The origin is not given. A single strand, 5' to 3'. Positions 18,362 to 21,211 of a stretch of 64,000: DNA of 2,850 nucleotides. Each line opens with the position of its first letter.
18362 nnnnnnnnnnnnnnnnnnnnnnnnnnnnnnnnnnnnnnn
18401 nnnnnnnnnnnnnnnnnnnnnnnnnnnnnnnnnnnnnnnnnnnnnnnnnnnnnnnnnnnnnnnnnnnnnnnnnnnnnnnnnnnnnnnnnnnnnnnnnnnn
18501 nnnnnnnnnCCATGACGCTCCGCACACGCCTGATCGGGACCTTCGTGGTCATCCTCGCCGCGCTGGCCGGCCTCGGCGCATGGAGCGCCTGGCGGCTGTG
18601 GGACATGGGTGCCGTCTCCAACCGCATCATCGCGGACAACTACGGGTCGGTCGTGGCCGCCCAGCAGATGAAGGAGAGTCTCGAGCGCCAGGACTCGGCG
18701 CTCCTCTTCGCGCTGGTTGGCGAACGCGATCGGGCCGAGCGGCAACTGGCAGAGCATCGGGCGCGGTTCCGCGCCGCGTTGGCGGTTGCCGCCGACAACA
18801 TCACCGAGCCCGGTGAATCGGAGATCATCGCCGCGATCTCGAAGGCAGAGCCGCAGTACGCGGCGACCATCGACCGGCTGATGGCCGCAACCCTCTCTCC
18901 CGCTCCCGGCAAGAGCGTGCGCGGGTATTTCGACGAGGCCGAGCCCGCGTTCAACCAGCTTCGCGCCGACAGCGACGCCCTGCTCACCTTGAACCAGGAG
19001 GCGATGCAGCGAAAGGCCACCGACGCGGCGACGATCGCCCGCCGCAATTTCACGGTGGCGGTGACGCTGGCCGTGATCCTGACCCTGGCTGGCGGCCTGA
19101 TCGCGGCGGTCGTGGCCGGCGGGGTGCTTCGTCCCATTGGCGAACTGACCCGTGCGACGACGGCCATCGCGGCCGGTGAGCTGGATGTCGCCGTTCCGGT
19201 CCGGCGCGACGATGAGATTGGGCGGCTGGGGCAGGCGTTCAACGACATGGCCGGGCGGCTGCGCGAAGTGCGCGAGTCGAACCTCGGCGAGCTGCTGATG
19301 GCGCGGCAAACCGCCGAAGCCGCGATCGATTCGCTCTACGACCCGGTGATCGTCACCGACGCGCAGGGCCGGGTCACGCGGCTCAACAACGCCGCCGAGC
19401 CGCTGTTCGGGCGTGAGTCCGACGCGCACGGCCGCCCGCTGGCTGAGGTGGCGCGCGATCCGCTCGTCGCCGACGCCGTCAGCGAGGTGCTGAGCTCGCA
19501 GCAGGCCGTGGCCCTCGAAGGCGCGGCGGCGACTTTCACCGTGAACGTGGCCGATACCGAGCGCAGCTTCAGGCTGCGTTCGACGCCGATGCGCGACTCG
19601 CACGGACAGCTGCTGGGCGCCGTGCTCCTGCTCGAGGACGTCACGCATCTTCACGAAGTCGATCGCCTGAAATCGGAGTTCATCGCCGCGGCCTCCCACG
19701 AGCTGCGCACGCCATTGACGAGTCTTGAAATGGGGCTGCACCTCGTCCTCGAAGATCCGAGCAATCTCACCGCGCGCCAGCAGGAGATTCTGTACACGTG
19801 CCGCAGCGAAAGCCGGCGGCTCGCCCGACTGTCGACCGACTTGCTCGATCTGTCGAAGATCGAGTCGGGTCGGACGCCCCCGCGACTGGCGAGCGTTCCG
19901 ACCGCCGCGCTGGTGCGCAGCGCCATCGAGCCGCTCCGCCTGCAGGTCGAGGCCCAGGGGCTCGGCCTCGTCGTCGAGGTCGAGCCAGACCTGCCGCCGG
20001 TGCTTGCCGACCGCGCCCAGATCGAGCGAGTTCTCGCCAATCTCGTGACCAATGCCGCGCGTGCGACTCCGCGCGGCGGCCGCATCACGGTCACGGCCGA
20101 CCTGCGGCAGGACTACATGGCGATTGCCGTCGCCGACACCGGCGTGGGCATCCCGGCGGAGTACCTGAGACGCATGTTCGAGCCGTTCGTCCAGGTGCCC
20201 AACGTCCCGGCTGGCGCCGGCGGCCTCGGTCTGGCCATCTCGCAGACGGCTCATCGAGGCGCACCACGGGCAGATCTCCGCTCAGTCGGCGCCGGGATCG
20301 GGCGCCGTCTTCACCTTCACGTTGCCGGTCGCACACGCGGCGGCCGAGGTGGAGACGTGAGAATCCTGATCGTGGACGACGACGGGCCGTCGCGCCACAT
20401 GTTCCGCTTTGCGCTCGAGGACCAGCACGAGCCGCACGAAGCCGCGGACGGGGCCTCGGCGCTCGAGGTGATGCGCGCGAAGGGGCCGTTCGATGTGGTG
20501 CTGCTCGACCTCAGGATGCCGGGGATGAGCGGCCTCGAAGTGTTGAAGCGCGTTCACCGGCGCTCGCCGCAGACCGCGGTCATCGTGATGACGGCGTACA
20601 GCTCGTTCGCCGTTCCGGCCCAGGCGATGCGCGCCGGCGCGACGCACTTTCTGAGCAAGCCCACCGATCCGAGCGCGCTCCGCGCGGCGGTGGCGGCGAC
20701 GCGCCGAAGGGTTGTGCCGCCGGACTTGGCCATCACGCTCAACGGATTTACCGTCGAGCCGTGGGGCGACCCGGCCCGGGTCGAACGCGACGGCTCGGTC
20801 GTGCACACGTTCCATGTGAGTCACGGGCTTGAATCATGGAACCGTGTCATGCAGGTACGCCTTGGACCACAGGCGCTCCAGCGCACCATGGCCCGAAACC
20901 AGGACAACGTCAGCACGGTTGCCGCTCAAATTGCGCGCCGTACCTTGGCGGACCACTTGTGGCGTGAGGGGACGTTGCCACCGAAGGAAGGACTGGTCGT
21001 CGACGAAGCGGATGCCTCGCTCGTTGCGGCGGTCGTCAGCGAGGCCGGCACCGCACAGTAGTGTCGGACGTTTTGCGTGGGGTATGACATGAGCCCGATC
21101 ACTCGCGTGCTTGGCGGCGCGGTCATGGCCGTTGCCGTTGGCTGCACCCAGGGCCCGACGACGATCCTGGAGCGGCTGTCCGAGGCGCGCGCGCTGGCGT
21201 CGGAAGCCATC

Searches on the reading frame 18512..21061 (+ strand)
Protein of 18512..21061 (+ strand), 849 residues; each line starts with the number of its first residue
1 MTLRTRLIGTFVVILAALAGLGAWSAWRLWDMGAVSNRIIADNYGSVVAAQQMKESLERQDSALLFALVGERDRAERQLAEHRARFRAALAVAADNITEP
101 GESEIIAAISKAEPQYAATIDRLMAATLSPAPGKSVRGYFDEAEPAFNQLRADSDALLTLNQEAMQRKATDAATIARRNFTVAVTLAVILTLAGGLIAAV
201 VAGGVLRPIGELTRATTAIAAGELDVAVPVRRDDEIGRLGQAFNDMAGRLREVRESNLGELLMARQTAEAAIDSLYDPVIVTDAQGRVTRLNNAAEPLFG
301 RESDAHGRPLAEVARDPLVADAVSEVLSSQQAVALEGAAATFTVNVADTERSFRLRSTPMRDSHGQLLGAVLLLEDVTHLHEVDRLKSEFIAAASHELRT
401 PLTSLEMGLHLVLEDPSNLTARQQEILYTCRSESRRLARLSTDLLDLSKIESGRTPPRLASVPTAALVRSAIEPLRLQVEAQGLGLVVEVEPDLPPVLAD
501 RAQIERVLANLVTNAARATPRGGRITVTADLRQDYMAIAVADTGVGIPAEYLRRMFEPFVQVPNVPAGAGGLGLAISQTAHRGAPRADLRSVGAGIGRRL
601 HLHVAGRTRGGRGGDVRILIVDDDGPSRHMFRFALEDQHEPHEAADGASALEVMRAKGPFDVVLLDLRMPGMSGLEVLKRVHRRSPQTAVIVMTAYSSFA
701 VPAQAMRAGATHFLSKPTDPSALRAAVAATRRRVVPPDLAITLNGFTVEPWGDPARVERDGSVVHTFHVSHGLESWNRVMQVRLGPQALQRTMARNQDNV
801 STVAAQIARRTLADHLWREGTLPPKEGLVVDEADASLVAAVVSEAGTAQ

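Call 8: search_protein_families(library=pfam, proteins=[window:18512-21061:+], max_evalue=0.01)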
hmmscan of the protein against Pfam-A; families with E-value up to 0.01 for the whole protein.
window:18512-21061:+ (849 aa): 12 families
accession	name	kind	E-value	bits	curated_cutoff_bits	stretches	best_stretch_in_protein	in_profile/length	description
PF00072.30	Response_reg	-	5e-26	91.5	30.2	1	618-727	1-110/111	Response regulator receiver domain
PF00672.30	HAMP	-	9.3e-18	64.7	25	1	201-252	2-53/53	HAMP domain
PF02518.31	HATPase_c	-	7.2e-17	62.3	26.4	1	500-581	2-84/111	Histidine kinase-, DNA gyrase B-, and HSP90-like ATPase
PF00512.31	HisKA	-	9.1e-17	61.3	26.9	1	387-453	2-66/66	His Kinase A (phospho-acceptor) domain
PF08448.16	PAS_4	-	1.7e-13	51.2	23.1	1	273-381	2-109/110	PAS fold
PF00989.32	PAS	-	1.1e-09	38.7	22.6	1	269-377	4-113/113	PAS fold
PF13596.12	PAS_10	-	9.9e-08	33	22.1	1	280-378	13-106/106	PAS domain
PF13426.13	PAS_9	-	5e-07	30.4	27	1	277-378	2-102/103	PAS domain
PF12729.13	4HB_MCP_1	-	1.2e-06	28.7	27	1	1-171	2-176/181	Four helix bundle sensory module for signal transduction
PF13188.13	PAS_8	-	1.3e-05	25.3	21.8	1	269-313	4-46/65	PAS domain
PF13581.12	HATPase_c_2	-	0.001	19.5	27.4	0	508-579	40-107/127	Histidine kinase-like ATPase domain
PF10090.15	HPTransfase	-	0.0023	18.1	22.9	0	506-544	34-72/123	Histidine phosphotransferase C-terminal domain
